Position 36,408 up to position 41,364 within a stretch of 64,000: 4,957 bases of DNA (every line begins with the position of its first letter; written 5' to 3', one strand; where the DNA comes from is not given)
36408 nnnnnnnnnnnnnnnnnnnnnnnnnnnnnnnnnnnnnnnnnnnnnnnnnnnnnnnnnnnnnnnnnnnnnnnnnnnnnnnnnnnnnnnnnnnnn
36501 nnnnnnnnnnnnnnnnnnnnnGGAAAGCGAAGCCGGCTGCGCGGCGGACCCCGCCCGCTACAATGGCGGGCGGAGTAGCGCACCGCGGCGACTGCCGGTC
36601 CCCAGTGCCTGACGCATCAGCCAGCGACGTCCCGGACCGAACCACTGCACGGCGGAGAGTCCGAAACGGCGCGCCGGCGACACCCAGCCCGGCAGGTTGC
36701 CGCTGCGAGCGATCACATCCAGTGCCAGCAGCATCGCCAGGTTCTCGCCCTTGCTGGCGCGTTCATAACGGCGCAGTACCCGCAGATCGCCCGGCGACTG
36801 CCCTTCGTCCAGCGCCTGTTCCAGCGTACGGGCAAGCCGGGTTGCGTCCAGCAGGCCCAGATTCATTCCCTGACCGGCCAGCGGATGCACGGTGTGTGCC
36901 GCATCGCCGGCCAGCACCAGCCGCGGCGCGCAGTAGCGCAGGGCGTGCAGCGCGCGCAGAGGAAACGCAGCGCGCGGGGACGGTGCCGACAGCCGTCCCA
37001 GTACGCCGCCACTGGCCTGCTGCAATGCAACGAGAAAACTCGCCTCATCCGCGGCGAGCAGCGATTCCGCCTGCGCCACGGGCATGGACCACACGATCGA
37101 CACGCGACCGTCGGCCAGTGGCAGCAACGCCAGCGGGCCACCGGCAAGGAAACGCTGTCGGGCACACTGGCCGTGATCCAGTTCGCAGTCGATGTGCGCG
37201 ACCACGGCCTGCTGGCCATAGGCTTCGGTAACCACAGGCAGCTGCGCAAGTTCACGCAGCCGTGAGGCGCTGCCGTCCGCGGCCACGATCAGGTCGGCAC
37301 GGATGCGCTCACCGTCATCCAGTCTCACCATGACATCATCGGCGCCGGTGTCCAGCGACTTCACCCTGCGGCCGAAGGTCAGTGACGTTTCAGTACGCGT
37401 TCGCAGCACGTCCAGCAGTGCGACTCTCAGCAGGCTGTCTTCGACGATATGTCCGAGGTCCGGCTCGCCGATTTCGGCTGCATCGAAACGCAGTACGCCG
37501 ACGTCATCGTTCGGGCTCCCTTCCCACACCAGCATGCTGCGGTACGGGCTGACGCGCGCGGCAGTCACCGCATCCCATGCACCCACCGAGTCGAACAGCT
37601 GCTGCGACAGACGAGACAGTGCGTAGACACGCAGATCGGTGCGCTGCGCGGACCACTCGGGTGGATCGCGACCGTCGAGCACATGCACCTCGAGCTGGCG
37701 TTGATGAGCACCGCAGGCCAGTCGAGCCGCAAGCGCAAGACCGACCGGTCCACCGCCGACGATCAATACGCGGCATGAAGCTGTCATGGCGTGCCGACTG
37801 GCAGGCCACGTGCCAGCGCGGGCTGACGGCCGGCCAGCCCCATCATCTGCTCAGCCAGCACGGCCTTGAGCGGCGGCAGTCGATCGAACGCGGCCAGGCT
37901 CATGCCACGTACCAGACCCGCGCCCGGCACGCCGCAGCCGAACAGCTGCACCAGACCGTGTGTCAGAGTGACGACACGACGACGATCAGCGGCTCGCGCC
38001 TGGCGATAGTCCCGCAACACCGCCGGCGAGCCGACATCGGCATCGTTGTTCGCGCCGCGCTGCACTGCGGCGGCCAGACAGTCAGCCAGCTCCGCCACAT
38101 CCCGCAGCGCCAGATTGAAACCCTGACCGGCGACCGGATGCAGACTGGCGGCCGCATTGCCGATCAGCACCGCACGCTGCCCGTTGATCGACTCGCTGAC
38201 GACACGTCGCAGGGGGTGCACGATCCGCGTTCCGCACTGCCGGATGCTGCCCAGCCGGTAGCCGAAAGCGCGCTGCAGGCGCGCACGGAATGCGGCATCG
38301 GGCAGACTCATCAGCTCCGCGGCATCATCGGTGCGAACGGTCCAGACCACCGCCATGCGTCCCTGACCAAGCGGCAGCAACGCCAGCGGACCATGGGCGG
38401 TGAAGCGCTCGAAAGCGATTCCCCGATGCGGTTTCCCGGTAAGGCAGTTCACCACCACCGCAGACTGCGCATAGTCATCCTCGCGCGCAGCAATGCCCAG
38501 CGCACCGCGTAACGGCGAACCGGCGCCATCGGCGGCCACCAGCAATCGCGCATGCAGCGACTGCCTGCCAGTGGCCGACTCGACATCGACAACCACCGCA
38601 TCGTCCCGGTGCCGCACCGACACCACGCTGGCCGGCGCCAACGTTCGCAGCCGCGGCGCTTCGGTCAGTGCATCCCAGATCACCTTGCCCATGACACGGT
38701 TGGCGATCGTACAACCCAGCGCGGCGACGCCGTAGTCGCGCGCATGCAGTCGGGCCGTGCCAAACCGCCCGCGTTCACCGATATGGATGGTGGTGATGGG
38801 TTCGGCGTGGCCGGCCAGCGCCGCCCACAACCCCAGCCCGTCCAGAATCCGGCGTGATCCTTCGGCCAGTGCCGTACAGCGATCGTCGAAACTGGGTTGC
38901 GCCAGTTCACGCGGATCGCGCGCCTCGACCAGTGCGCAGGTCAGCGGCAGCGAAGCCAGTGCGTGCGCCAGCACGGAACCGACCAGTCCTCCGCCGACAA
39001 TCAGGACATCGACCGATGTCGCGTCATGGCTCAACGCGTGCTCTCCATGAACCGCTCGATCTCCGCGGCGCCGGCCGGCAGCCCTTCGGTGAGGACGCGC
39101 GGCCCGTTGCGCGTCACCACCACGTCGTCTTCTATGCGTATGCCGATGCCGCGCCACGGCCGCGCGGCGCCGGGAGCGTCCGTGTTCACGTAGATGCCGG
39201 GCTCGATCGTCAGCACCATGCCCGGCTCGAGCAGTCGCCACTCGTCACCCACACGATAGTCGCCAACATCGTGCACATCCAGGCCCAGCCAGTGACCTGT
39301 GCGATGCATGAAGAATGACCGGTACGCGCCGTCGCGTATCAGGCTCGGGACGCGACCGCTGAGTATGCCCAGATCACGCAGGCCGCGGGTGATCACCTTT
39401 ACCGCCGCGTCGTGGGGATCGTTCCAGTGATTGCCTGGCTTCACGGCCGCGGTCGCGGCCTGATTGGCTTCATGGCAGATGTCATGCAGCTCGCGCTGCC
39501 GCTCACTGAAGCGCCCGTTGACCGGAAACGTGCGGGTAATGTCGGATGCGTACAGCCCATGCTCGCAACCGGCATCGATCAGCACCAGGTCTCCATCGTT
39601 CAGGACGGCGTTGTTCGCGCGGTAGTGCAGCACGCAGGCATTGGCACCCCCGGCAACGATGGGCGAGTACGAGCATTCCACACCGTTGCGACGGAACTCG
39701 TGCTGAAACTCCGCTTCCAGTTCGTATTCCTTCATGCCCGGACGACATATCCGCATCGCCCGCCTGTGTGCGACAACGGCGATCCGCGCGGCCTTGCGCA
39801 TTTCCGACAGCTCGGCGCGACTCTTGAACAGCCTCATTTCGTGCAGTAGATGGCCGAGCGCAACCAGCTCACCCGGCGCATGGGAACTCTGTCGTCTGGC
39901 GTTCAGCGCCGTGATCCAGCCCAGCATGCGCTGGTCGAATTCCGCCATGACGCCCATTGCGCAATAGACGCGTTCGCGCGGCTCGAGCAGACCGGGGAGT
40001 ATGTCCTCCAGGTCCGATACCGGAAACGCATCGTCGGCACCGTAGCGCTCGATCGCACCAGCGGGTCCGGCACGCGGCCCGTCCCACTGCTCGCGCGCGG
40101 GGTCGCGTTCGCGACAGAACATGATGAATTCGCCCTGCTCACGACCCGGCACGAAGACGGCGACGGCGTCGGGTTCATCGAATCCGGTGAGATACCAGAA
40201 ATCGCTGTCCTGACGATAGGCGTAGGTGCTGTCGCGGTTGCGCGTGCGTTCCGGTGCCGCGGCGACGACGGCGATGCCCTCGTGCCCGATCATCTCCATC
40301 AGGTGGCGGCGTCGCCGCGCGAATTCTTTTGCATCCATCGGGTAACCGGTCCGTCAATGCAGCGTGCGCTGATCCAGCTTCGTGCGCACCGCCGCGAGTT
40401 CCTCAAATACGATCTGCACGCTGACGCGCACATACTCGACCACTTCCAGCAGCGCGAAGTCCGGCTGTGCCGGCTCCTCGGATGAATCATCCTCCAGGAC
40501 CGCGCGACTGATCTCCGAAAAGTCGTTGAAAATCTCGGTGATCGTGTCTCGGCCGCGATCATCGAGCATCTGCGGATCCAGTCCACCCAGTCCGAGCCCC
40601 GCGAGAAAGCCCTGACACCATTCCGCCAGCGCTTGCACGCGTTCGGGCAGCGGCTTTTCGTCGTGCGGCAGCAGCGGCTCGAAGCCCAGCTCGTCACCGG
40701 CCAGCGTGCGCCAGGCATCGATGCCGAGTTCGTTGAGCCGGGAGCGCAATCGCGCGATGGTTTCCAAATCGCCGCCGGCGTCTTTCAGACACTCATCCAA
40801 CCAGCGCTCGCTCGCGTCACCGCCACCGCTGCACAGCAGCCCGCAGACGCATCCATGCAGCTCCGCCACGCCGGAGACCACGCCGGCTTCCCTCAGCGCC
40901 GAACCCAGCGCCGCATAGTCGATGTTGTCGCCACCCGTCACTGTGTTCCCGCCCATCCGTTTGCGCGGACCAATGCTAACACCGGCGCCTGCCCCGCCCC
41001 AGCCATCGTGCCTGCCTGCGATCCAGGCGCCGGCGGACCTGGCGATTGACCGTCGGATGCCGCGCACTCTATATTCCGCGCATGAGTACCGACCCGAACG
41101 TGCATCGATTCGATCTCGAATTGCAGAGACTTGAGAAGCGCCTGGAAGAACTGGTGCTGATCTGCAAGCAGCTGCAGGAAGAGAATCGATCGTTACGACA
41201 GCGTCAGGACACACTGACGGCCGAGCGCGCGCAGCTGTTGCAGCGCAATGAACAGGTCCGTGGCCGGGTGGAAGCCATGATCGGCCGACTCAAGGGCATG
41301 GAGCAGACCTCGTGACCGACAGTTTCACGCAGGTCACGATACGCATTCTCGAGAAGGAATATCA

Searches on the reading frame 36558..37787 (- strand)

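Call 17: search_protein_families(library=pfam, proteins=[window:36558-37787:-], max_evalue=0.00001)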
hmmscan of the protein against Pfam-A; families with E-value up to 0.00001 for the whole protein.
window:36558-37787:- (409 aa): 4 families
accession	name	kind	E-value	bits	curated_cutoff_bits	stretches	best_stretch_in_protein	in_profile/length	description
PF01494.25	FAD_binding_3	-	6.1e-27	95.2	22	1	5-329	2-325/349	FAD binding domain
PF01266.30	DAO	-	5.3e-08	33.2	27.9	0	6-46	1-37/353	FAD dependent oxidoreductase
PF05834.18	Lycopene_cycl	-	5.7e-08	32.7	23.4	0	7-50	2-43/380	Lycopene cyclase protein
PF13454.12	NAD_binding_9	-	1.8e-07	31.7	21.8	0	9-43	2-36/155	FAD-NAD(P)-binding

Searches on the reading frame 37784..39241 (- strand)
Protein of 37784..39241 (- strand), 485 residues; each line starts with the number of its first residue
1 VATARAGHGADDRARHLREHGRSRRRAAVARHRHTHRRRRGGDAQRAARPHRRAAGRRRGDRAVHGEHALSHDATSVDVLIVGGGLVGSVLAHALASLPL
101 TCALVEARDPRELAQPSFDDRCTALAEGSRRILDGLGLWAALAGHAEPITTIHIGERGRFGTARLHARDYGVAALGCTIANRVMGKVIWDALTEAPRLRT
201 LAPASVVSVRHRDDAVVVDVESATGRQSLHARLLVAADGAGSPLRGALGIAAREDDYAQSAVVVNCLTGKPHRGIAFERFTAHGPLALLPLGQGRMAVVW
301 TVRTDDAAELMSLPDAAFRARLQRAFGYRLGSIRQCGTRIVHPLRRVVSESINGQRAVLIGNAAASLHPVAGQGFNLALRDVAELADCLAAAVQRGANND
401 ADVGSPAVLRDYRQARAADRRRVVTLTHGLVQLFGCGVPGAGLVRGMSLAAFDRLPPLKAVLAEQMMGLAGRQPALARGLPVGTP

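Call 17: search_protein_families(library=pfam, proteins=[window:37784-39241:-], max_evalue=0.00001)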
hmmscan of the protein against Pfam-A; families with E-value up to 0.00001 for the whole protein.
window:37784-39241:- (485 aa): 1 family
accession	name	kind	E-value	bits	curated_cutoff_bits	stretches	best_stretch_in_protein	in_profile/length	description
PF01494.25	FAD_binding_3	-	1e-30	107.6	22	1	77-398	2-327/349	FAD binding domain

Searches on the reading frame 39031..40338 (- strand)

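Call 17: search_protein_families(library=pfam, proteins=[window:39031-40338:-], max_evalue=0.00001)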
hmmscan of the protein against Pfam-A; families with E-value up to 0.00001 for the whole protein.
window:39031-40338:- (435 aa): 2 families
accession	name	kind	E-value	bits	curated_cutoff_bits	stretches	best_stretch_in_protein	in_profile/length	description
PF00557.29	Peptidase_M24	-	2.9e-70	236.7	23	1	179-409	2-207/208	Metallopeptidase family M24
PF05195.22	AMP_N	-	2.2e-41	140.8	24.6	1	6-125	1-121/121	Aminopeptidase P, N-terminal domain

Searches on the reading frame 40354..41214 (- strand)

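Call 17: search_protein_families(library=pfam, proteins=[window:40354-41214:-], max_evalue=0.00001)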
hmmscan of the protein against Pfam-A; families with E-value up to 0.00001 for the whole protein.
window:40354-41214:- (286 aa): 1 family
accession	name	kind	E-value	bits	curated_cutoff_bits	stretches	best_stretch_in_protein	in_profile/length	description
PF03695.18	UPF0149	-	4.9e-27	95.7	25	1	103-274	3-180/181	Uncharacterised protein family (UPF0149)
